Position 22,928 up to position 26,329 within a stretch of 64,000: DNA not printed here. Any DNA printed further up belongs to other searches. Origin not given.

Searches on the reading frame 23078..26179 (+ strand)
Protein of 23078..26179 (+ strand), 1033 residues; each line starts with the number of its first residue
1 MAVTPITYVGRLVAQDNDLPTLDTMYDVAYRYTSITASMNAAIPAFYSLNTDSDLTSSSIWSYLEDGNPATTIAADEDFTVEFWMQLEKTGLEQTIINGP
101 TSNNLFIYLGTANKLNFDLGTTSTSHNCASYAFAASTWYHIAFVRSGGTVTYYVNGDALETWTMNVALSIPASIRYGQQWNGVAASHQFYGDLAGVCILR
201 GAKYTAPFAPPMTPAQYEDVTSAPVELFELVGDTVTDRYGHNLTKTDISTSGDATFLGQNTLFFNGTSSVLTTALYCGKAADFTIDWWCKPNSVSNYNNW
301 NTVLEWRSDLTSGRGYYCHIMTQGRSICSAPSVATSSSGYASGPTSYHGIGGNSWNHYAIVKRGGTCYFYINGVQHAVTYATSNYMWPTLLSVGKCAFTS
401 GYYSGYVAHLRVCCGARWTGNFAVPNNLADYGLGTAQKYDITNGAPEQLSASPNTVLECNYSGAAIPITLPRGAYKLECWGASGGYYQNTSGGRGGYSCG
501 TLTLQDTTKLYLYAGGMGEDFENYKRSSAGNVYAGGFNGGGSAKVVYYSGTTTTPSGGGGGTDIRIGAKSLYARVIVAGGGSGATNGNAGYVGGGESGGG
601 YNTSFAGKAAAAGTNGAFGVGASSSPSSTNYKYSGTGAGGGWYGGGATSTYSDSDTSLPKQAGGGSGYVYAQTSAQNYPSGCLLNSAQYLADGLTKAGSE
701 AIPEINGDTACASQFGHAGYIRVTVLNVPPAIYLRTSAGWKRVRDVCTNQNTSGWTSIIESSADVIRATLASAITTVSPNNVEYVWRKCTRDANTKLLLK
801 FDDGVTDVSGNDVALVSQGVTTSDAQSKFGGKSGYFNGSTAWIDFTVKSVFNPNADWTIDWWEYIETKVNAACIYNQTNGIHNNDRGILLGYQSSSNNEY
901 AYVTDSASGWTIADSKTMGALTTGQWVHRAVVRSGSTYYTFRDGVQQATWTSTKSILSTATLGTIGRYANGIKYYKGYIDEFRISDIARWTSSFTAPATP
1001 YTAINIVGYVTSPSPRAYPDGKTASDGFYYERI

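Call 12: search_protein_families(library=phrogs, proteins=[window:23078-26179:+], max_evalue=0.001)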
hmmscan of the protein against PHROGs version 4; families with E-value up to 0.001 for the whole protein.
window:23078-26179:+ (1033 aa): 14 families
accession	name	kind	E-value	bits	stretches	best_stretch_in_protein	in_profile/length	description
phrog_3545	-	unknown function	2.6e-61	208.9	3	791-1003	748-978/1115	-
phrog_24074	-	unknown function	3.8e-37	129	3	810-999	436-621/892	-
phrog_13163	-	tail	3.1e-32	112.5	3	77-218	578-720/976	baseplate wedge subunit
phrog_8510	-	head and packaging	2e-29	103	2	41-408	529-879/1348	virion structural protein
phrog_1589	-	unknown function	9.7e-27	95.2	1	455-730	3-264/563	-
phrog_38322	-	unknown function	9.2e-24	85.2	3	797-1002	299-504/506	-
phrog_7388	-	unknown function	7.2e-23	82.3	1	461-676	9-200/455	-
phrog_5811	-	unknown function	1.9e-22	80.8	1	455-671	5-230/571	-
phrog_18802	-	head and packaging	1.5e-19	69.2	3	812-998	823-1001/3007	virion structural protein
phrog_1469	-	tail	2.1e-18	65.8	2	78-216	568-706/2607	baseplate wedge subunit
phrog_701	-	head and packaging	9.1e-18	62.4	3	810-1000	4037-4221/6136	virion structural protein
phrog_19601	-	tail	1.9e-15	56.1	2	75-222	1794-1942/2043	baseplate wedge subunit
phrog_18810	-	unknown function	1.3e-14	55.5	1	455-532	3-82/89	-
phrog_14220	-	unknown function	1.6e-06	28.5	0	132-166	106-140/401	-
